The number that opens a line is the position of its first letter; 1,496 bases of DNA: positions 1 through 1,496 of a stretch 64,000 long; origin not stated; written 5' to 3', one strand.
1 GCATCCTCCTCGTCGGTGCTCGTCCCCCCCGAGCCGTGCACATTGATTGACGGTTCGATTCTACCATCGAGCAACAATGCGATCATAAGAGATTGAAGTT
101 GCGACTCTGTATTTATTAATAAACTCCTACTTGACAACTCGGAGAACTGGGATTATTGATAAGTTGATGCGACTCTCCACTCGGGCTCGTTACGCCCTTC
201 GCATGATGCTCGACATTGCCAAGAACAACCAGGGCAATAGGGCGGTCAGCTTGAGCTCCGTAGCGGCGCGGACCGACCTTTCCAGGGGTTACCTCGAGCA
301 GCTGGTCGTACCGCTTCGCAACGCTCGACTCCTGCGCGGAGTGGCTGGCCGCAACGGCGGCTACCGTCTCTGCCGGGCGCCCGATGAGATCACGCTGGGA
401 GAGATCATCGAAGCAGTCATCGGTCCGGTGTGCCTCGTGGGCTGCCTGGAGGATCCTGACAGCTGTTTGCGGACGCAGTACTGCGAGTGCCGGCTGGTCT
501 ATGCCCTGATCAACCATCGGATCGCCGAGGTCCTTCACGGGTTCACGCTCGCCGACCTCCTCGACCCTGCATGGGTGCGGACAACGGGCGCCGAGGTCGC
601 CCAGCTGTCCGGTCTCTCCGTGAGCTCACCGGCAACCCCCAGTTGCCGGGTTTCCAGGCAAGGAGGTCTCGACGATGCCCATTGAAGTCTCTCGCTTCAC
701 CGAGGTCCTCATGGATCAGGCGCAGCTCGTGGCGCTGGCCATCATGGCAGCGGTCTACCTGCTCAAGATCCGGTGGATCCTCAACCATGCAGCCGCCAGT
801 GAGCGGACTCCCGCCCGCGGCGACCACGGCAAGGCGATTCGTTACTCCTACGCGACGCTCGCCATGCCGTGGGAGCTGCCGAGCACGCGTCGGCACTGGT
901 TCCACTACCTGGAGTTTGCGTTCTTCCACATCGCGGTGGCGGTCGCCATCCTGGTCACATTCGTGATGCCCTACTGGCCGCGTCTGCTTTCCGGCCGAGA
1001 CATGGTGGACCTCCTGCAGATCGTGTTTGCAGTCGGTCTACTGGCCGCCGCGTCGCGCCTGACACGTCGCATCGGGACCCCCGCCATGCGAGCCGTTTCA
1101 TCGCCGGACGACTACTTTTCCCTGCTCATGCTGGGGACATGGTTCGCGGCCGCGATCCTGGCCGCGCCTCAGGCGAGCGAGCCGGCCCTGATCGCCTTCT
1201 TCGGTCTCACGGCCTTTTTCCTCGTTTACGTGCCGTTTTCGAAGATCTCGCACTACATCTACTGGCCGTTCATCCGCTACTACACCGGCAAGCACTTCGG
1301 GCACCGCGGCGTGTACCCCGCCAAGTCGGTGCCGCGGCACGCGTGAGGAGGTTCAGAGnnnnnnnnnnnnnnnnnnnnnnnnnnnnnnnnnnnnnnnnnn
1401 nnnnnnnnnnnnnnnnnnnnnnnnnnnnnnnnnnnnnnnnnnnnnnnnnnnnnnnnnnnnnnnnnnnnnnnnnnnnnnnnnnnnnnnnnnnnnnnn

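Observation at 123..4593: Rrf2 / NarI-DsrM-like membrane protein / HdrD-DsrK-like Fe-S protein fused to a receiver domain / Cys-PAS kinase: candidate redox module wired into two-component signalling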

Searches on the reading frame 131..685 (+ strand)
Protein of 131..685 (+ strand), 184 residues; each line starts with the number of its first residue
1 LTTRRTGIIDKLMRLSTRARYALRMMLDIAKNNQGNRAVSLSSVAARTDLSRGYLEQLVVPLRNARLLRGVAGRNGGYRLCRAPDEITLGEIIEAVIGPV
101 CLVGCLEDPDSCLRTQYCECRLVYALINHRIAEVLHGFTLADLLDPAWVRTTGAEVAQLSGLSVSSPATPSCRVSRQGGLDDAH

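Call 3: search_protein_families(library=pfam, proteins=[window:131-685:+], max_evalue=0.01)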
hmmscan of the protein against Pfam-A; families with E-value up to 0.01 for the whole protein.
window:131-685:+ (184 aa): 2 families
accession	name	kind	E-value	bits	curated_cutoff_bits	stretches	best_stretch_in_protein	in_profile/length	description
PF02082.26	Rrf2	-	3.5e-32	111.8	30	1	15-145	1-131/132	Iron-dependent Transcriptional regulator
PF03444.21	HrcA_DNA-bdg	-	0.0023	18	21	1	16-79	3-64/79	Winged helix-turn-helix transcription repressor, HrcA DNA-binding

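Call 4: search_protein_families(library=ncbifam, proteins=[window:131-685:+], max_evalue=0.01)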
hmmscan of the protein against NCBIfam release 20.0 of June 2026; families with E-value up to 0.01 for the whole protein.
window:131-685:+ (184 aa): 7 families
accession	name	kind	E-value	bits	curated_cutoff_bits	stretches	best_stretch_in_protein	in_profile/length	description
TIGR00738.1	rrf2_super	superfamily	4.6e-31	107.4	73.3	1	13-144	1-131/132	Rrf2 family transcriptional regulator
NF047409.1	Cys_reg_CymR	equivalog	2.3e-30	105.6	195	1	13-145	1-125/139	cysteine metabolism transcriptional regulator CymR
TIGR02010.1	IscR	equivalog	1.3e-25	89.8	207.55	1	13-145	1-131/135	Fe-S cluster assembly transcriptional regulator IscR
TIGR02944.1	suf_reg_Xantho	equivalog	9.9e-21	74.5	110.65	1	13-143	2-130/130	SUF system Fe-S cluster assembly regulator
NF008110.0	PRK10857.1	equivalog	6.4e-19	68.3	275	1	13-145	1-131/164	Fe-S cluster assembly transcriptional regulator IscR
NF008886.0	PRK11920.1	equivalog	6.7e-15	55.1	193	1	13-144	1-131/153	iron-responsive transcriptional regulator RirA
NF008240.0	PRK11014.1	equivalog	3.1e-13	50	182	1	13-145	1-129/141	nitric oxide-sensing transcriptional repressor NsrR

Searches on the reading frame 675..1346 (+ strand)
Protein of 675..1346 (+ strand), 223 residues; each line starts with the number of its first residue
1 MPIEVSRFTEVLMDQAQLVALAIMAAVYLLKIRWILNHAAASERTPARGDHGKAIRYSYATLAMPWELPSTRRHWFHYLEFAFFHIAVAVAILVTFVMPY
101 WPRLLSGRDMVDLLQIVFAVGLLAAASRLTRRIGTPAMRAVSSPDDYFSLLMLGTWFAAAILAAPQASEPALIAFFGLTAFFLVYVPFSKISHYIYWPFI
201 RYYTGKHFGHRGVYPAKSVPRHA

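Call 3: search_protein_families(library=pfam, proteins=[window:675-1346:+], max_evalue=0.01)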
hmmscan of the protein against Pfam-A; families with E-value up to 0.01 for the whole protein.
window:675-1346:+ (223 aa): 0 families

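Call 4: search_protein_families(library=ncbifam, proteins=[window:675-1346:+], max_evalue=0.01)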
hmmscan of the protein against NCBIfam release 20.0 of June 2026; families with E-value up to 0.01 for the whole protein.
window:675-1346:+ (223 aa): 2 families
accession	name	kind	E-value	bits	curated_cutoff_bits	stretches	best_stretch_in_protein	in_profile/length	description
NF045723.1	memb_anch_TmcC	equivalog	3.2e-11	43.2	240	1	19-210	14-211/218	TmcC family electron transfer complex membrane anchor subunit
NF045716.1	sulf_resp_HmcE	equivalog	1.4e-07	31.4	275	1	18-209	18-212/226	sulfate respiration complex protein HmcE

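Call 27: search_solved_structures(query=window:675-1346:+, max_evalue=10)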
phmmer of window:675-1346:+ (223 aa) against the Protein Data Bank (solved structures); distinct sequences matched with E-value up to 10: 5.
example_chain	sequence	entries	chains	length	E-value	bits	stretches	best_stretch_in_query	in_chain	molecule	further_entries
9fx1_C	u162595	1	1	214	0.03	17.3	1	64-163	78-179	Capsid protein VP3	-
9fx9_C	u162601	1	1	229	0.035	17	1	64-163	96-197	Capsid protein VP3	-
6sk7_C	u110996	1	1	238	0.038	16.9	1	64-163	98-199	VP3 capsid protein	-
1d3i_3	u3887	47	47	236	1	12.3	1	67-177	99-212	PROTEIN (RHINOVIRUS 14 COAT PROTEIN VP3) | HUMAN RHINOVIRUS 14 COAT PROTEIN (SUBUNIT VP3) | COAT PROTEIN VP3 (P1C)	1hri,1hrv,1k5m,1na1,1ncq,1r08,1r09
7nul_3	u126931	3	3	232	1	12.2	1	67-177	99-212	P1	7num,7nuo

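Call 29: find_homologous_proteins(query=window:675-1346:+, max_evalue=0.001)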
Query window:675-1346:+ (223 aa): 2282 proteins with E <= 0.001 among 3435 candidates; the best 120 are listed.
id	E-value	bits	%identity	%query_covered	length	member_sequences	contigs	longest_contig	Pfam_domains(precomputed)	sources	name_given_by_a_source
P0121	2.1e-134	464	94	100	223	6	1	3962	-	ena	-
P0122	2.5e-105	369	76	100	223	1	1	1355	-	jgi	-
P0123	3.8e-103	362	71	100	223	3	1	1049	-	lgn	-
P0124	4.7e-102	358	71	100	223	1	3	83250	-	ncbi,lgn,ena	-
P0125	2.1e-101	356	74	100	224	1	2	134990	-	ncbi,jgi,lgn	-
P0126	3.3e-100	352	72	100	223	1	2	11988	-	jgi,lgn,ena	-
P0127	2.3e-99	350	70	100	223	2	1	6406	-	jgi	jgi:hypothetical protein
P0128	4.8e-97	342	70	100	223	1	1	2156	-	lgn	-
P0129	2.3e-96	340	68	100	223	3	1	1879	-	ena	-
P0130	2.4e-96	340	69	100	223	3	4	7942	-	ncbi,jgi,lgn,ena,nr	ncbi:MAG TPA: hypothetical protein VJU18_13520 [Vicinamibacteria bacterium]|nr:hypothetical protein 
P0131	2.4e-94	333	69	100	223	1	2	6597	-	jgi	jgi:hypothetical protein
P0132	3.6e-94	333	67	100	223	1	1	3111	-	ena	-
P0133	1.1e-93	331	68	100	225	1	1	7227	-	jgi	jgi:nitrate reductase gamma subunit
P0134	1.4e-93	331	67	100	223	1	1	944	-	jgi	jgi:hypothetical protein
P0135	1.7e-93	330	68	100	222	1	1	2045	-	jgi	-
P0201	2.5e-73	264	55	95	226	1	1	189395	PF02665.20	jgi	jgi:nitrate reductase gamma subunit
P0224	4.5e-69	251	55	97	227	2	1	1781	PF02665.20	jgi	-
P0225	4.7e-69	250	54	97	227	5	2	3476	PF02665.20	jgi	jgi:nitrate reductase gamma subunit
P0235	1.1e-67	246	53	97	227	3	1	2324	PF02665.20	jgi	jgi:nitrate reductase gamma subunit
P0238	1.8e-67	245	54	97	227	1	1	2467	PF02665.20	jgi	jgi:nitrate reductase gamma subunit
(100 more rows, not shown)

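Call 38: predict_structure(alignment_id=A2)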
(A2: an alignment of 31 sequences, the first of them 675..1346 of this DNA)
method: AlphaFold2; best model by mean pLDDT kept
length: 223 residues; sequences in the alignment: 31
mean_pLDDT: 86.4   pTM: 0.82
mean pLDDT of the five models: 86.4, 84.9, 83.9, 79.7, 78.5
residues with pLDDT >= 90: 134; 70-90: 51; 50-70: 30; < 50: 8
segments of 3 or more residues with pLDDT < 50: 216-223
pLDDT, mean of each block of 10 residues (from residue 1): 92 98 95 85 61 78 64 82 94 97 96 99 97 94 92 98 98 99 91 79 77 49 44
secondary structure, 60 per line:
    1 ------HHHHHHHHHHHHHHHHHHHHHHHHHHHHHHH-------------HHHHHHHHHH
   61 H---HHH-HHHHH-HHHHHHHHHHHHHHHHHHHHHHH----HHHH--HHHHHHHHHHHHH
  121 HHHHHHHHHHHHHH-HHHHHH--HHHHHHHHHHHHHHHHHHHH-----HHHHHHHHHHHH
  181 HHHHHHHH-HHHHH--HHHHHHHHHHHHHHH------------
elements in order: H7-37 H51-61 H69-73 H75-97 H102-105 H108-134 H136-141 H144-163 H169-188 H190-194 H197-211

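Call 42: fold_search(model_id=the predicted structure, library=pdb)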
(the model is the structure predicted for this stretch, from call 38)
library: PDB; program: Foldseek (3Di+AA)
matches with E <= 10: 413; with E <= 0.001: 0
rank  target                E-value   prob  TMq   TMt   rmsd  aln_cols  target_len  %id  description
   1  3ir5_C                1.7e-02  1.00  0.50  0.51   5.9       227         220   15  Crystal structure of NarGHI mutant NarG-H49C (released 2010-01-05)
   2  1q16_C                2.1e-02  1.00  0.43  0.43  11.7       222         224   14  Crystal structure of Nitrate Reductase A, NarGHI, from Escherichia coli (released 2003-10-07)
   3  3ir6_C                2.2e-02  1.00  0.51  0.51   6.3       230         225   14  Crystal structure of NarGHI mutant NarG-H49S (released 2010-01-05)
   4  3egw_C                2.4e-02  1.00  0.51  0.50   6.4       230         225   14  The crystal structure of the NarGHI mutant NarH - C16A (released 2010-03-02)
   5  1y5i_C                2.5e-02  1.00  0.51  0.53   6.2       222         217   15  The crystal structure of the NarGHI mutant NarI-K86A (released 2005-03-08)
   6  1siw_C                2.9e-02  1.00  0.49  0.50   6.3       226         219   14  Crystal structure of the apomolybdo-NarGHI (released 2004-06-08)
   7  1y5l_C                2.9e-02  1.00  0.47  0.50   6.2       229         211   16  The crystal structure of the NarGHI mutant NarI-H66Y (released 2005-03-08)
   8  1y4z_C                3.4e-02  1.00  0.51  0.52   5.7       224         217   15  The crystal structure of Nitrate Reductase A, NarGHI, in complex with the Q-site inhibitor pentachlorophenol (released 2005-03-08)
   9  8ce1_C                2.2e-01  0.38  0.25  0.24  15.5       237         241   11  Cytochrome c maturation complex CcmABCD (released 2023-09-06)
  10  6z0c_D                2.8e-01  0.51  0.24  0.28  12.3       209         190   11  Structure of in silico modelled artificial Maquette-3 protein (released 2021-03-17)
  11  6z0c_B                4.9e-01  0.44  0.26  0.28  13.1       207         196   12  Structure of in silico modelled artificial Maquette-3 protein (released 2021-03-17)
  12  6z0c_A                4.9e-01  0.35  0.25  0.27  15.0       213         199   11  Structure of in silico modelled artificial Maquette-3 protein (released 2021-03-17)
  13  6z0c_C                5.6e-01  0.35  0.25  0.28  14.7       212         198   11  Structure of in silico modelled artificial Maquette-3 protein (released 2021-03-17)
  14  8d9o                  5.9e-01  0.47  0.29  0.32  14.1       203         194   10  De Novo Photosynthetic Reaction Center Protein in Apo-State (released 2022-09-28)
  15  5vju                  5.9e-01  0.44  0.29  0.32  15.8       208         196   10  De Novo Photosynthetic Reaction Center Protein Variant Equipped with His-Tyr H-bond, Heme B, and Cd(II) ions (released 2018-04-25)
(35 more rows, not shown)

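Call 52: search_solved_structures(query=A2, max_evalue=10, show_alignments=3)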
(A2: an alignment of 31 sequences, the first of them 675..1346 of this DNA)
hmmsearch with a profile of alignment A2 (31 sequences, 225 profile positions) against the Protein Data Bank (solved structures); distinct sequences matched with E-value up to 10: 6.
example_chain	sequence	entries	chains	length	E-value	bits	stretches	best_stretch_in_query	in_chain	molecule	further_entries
3egw_C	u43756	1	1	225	0.034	16.9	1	85-169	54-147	Respiratory nitrate reductase 1 gamma chain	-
1y5l_C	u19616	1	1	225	0.049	16.4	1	85-169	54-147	Respiratory nitrate reductase 1 gamma chain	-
1y5i_C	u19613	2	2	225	0.062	16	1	85-169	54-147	Respiratory nitrate reductase 1 gamma chain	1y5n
1q16_C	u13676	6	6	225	0.063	16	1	85-169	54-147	Respiratory nitrate reductase 1 gamma chain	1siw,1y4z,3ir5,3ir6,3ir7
1aym_3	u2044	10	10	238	0.089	15.5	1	68-176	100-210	HUMAN RHINOVIRUS 16 COAT PROTEIN | PROTEIN (RHINOVIRUS 16 COAT PROTEIN VP3) | coat protein VP3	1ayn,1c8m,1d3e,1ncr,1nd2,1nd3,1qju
9i4t_U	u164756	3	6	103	1.1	12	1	25-68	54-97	Photosystem II 5 kDa protein, chloroplastic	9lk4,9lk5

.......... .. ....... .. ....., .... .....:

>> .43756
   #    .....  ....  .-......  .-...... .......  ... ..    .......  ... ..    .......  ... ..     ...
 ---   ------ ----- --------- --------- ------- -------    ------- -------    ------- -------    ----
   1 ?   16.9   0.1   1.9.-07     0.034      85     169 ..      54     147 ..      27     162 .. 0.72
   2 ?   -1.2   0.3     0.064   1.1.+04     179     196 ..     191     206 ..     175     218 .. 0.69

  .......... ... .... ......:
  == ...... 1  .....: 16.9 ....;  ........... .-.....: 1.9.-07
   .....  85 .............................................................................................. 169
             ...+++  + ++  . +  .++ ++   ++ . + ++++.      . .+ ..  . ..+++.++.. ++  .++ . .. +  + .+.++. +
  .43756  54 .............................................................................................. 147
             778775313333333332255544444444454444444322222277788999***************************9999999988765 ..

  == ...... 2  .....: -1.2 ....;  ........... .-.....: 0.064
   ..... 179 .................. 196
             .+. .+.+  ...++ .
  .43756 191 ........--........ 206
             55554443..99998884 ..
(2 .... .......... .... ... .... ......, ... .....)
